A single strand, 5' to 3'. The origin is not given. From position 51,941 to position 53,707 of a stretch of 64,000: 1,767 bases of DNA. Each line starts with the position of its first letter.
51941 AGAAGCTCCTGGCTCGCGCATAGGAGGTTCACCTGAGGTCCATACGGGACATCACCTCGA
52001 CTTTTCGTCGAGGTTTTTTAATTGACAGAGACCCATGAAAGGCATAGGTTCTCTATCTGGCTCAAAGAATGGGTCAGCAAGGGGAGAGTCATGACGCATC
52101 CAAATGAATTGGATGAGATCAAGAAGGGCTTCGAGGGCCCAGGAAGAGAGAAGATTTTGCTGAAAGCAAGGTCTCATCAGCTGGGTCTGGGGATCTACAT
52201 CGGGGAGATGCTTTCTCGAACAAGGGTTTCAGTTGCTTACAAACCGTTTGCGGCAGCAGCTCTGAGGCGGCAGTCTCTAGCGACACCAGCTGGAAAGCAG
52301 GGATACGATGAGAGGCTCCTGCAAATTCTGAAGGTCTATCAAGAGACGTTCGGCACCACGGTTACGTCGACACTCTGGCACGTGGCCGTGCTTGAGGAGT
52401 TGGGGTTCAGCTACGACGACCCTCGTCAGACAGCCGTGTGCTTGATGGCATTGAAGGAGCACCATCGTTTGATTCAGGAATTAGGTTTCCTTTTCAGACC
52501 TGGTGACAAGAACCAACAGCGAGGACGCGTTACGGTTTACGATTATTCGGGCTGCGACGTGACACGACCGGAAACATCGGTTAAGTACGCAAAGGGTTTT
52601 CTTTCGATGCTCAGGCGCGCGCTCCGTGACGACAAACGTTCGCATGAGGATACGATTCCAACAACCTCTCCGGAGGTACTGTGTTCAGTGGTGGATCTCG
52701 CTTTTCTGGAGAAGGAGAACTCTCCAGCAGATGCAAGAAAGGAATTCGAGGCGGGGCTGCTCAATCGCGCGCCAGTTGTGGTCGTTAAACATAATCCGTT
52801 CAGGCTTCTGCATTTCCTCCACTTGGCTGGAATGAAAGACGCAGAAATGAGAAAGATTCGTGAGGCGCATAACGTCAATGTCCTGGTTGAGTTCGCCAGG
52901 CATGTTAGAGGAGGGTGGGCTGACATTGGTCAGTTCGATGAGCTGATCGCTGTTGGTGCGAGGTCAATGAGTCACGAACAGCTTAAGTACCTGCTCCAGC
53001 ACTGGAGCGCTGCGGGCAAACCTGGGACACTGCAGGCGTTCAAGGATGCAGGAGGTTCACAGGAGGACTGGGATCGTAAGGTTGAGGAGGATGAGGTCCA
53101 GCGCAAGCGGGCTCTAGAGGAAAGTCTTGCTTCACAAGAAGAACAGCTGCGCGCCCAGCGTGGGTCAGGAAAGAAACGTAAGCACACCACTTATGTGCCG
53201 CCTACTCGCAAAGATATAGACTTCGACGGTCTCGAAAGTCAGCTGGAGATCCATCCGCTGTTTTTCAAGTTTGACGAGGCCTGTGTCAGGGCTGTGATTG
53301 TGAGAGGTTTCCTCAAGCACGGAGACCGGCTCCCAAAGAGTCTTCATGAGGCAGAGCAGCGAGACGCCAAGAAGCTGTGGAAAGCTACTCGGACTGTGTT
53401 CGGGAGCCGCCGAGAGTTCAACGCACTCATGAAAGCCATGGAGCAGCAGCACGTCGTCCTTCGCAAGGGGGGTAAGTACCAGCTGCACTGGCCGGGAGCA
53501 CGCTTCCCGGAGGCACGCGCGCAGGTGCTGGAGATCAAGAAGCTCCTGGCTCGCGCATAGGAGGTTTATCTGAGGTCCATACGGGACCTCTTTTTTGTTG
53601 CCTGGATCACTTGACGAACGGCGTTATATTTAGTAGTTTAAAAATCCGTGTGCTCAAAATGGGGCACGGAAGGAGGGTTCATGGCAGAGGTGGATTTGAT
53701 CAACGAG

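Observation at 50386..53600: Concerted evolution and mosaicism within the array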

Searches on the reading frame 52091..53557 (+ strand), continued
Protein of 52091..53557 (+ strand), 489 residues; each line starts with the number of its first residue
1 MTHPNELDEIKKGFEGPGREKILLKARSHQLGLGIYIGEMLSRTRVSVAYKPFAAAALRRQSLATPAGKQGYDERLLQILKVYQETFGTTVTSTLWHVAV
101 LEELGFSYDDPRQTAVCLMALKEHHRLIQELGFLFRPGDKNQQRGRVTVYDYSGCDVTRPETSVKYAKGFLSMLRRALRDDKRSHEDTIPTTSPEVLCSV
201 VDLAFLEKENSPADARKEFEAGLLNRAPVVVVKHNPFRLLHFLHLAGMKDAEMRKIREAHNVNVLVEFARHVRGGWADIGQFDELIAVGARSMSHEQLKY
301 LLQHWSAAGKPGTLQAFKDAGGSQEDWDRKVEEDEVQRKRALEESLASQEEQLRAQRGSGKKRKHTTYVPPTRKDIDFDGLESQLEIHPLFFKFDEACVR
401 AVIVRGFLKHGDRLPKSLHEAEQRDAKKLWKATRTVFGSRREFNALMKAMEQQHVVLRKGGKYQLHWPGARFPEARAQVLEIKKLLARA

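Call 74: search_protein_families(library=pfam, alignment_id=A3, max_evalue=1)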
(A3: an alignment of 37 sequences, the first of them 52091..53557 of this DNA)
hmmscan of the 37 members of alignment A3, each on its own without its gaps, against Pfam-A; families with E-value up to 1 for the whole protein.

A. member 1, window:52091-53557:+ (489 aa): 0 families

B. families by the number of members that match (of 37 scanned): 30 families (the first 25 are shown)
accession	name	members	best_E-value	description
PF11734.13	TilS_C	2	0.0004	TilS substrate C-terminal domain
PF25213.1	HVO_A0261_N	2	0.0026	HVO_A0261 N-terminal domain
PF05887.16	Trypan_PARP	2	0.018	Procyclic acidic repetitive protein (PARP)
PF00392.27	GntR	2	0.092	Bacterial regulatory proteins, gntR family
PF09692.15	Arb1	1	0.0011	Argonaute siRNA chaperone (ARC) complex subunit Arb1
PF08820.15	DUF1803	1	0.0031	Domain of unknown function (DUF1803)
PF25239.1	WHD_CHMP7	1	0.014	Charged multivesicular body protein 7, winged helix domain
PF14423.12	Imm5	1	0.023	Immunity protein Imm5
PF14655.12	RAB3GAP2_N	1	0.044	Rab3 GTPase-activating protein regulatory subunit N-terminus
PF11731.14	Cdd1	1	0.062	Pathogenicity locus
PF09876.14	DUF2103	1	0.073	Predicted metal-binding protein (DUF2103)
PF23921.1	DUF7260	1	0.08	Domain of unknown function (DUF7260)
PF00690.31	Cation_ATPase_N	1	0.08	Cation transporter/ATPase, N-terminus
PF08672.17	ANAPC2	1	0.08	Anaphase promoting complex (APC) subunit 2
PF09079.17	Cdc6_C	1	0.091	CDC6, C terminal winged helix domain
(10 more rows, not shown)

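Call 76: fold_search(model_id=the predicted structure, library=viral)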
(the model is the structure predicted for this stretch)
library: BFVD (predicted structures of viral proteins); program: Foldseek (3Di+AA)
matches with E <= 10: 336; with E <= 0.001: 0
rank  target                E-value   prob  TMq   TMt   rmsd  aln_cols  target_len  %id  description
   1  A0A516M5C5            3.8e-02  0.21  0.12  0.08  33.7       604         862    9  (no name in the UniProt tables at hand)
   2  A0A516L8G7            5.6e-02  0.23  0.13  0.10  33.0       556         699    8  (no name in the UniProt tables at hand)
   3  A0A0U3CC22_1          8.6e-02  0.41  0.14  0.09  27.7       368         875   16  Putative tail length tape-measure protein [Pseudomonas phage SM1]
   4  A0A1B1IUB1            8.6e-02  0.33  0.13  0.08  21.1       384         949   12  (no name in the UniProt tables at hand)
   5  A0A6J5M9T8            2.1e-01  0.15  0.11  0.10  29.6       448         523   14  Caudovirus, tape measure, N-terminal [uncultured Caudovirales phage]
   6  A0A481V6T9            2.4e-01  0.21  0.14  0.09  27.3       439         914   10  Tape-measure tail protein [Halobacterium phage ChaoS9]
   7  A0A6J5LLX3            2.4e-01  0.09  0.09  0.06  27.1       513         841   13  Bacteriophage lambda, GpH, tail tape measure, C-terminal [uncultured Caudovirales phage]
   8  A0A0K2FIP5            2.6e-01  0.15  0.11  0.13  23.8       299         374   15  (no name in the UniProt tables at hand)
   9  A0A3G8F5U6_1          2.9e-01  0.11  0.11  0.08  31.9       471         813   12  (no name in the UniProt tables at hand)
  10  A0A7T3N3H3            3.0e-01  0.20  0.17  0.08  33.3       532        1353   12  Tape measure protein [Arthrobacter phage Wollypog]
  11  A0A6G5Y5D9            3.1e-01  0.11  0.12  0.10  35.4       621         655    9  (no name in the UniProt tables at hand)
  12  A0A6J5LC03            3.1e-01  0.09  0.13  0.11  36.2       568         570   10  Uncharacterized protein [uncultured Caudovirales phage]
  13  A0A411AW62            3.3e-01  0.15  0.13  0.12  24.1       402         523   13  Tape measure protein [Pantoea phage vB_PagM_LIET2]
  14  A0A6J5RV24            3.4e-01  0.12  0.13  0.10  26.4       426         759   10  Phage tail tape measure protein [uncultured Caudovirales phage]
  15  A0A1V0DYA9            3.6e-01  0.11  0.12  0.08  28.3       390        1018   12  Tail tape measure protein [Dinoroseobacter phage vB_DshS-R5C]
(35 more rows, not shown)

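Call 83: find_encoding_contigs(protein=P0001, flank=2000, max_places=3)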
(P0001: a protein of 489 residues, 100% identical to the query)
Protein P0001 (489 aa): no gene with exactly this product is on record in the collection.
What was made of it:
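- Tried and rejected: The look-up of P6 itself found no record (call 83).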

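Call 85: find_encoding_contigs(protein=P0004, flank=10000, max_places=4)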
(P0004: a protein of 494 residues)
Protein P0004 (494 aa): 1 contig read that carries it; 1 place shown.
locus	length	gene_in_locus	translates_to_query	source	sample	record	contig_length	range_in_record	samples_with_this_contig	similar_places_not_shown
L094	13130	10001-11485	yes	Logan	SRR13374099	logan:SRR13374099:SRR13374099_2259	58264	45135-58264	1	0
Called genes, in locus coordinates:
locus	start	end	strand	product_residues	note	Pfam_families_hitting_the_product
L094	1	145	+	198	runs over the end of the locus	-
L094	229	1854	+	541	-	-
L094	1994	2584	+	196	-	-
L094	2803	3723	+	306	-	PF00583:Acetyltransf_1, PF13508:Acetyltransf_7 (weak)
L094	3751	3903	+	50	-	-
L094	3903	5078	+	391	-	PF01546:Peptidase_M20, PF07687:M20_dimer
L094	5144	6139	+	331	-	PF00583:Acetyltransf_1 (weak)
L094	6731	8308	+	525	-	-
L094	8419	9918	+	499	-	-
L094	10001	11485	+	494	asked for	-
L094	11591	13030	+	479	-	-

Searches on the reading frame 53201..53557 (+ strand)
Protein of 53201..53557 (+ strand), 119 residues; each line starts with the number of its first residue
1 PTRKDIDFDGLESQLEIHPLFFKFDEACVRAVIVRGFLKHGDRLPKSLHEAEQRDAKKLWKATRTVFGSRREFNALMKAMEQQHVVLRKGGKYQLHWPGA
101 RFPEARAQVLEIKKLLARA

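Call 58: predict_structure(alignment_id=A4)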
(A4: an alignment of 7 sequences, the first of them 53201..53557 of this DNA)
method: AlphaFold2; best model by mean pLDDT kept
length: 119 residues; sequences in the alignment: 7
mean_pLDDT: 90.6   pTM: 0.83
mean pLDDT of the five models: 90.6, 90.3, 90.3, 90.2, 83.3
residues with pLDDT >= 90: 86; 70-90: 29; 50-70: 3; < 50: 1
segments of 3 or more residues with pLDDT < 50: none
pLDDT, mean of each block of 10 residues (from residue 1): 72 93 95 93 84 92 95 96 93 91 93 89
secondary structure, 60 per line:
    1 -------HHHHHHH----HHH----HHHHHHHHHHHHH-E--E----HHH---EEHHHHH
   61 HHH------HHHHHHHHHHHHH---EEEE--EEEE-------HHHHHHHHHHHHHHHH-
elements in order: H8-14 H26-38 H56-63 H70-82 E86-89 E92-95 H103-118

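Call 60: fold_search(model_id=the predicted structure, library=pdb)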
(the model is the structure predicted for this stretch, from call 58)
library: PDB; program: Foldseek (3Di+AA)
matches with E <= 10: 642; with E <= 0.001: 0
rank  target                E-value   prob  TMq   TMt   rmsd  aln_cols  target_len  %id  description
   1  2hr3_B                1.1e-01  0.90  0.42  0.38   5.8       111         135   14  Crystal structure of putative transcriptional regulator protein from Pseudomonas aeruginosa PA01 at 2.4 A resolution (released 2006-09-19)
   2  5aiq_B                1.3e-01  0.87  0.46  0.42   5.1       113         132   15  Crystal structure of ligand-free NadR (released 2016-03-02)
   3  3hsr_B                1.3e-01  0.84  0.42  0.39   6.1       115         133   12  Crystal structure of Staphylococcus aureus protein SarZ in mixed disulfide form (released 2009-07-07)
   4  2hr3_A                1.7e-01  0.75  0.42  0.37   5.8       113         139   13  Crystal structure of putative transcriptional regulator protein from Pseudomonas aeruginosa PA01 at 2.4 A resolution (released 2006-09-19)
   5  6qw2_B                2.3e-01  0.51  0.41  0.25   7.7       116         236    8  The Transcriptional Regulator PrfA-A218G mutant from Listeria Monocytogenes (released 2020-04-01)
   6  4qvg_C                2.8e-01  0.85  0.38  0.14   5.4        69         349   25  Crystal structure of S-adenosylmethionine-dependent methyltransferase SibL in its apo form (released 2015-05-27)
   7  4qvg_A                3.5e-01  0.82  0.38  0.14   5.4        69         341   25  Crystal structure of S-adenosylmethionine-dependent methyltransferase SibL in its apo form (released 2015-05-27)
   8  3hsr_D                3.5e-01  0.51  0.39  0.37   6.7       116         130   14  Crystal structure of Staphylococcus aureus protein SarZ in mixed disulfide form (released 2009-07-07)
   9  1bja_A                4.2e-01  0.85  0.46  0.56   3.9        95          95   12  ACTIVATION DOMAIN OF THE PHAGE T4 TRANSCRIPTION FACTOR MOTA (released 1998-11-04)
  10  6dt7_A                4.2e-01  0.80  0.46  0.22   9.6       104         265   13  Bacteriophage N4 RNA polymerase II and DNA complex (released 2018-07-11)
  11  6c28_B                4.2e-01  0.60  0.41  0.36   6.2       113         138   18  Transcriptional repressor, CouR, bound to p-coumaroyl-CoA (released 2018-05-30)
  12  3boq_B                4.2e-01  0.51  0.40  0.35   6.5       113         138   14  Crystal structure of MarR family transcriptional regulator from Silicibacter pomeroyi (released 2008-01-01)
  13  2pfb_A                4.2e-01  0.30  0.35  0.33  10.4       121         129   13  Structure of oxidized OhrR from Xanthamonas campestris (released 2007-12-11)
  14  5hvq_C                4.5e-01  0.44  0.34  0.19   7.7        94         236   13  Alternative model of the MAGE-G1 NSE-1 complex (released 2016-10-26)
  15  5lej_A                4.5e-01  0.33  0.41  0.25   7.2       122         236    8  The Transcriptional Regulator PrfA from Listeria Monocytogenes in complex with a 30-bp operator PrfA-box motif (released 2016-12-07)
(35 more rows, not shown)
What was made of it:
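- On GntR/MarR-type winged-helix regulators (Pfam PF00392 and others): The top Foldseek hits are winged-helix proteins, but with E 0.1-0.9 and TM 0.4-0.47 (calls 58, 60).
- Closest known: Winged-helix transcription regulators. Same: The best Foldseek hits are MarR-family proteins, NadR, SarZ, PrfA and SelB winged-helix domains (call 60).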
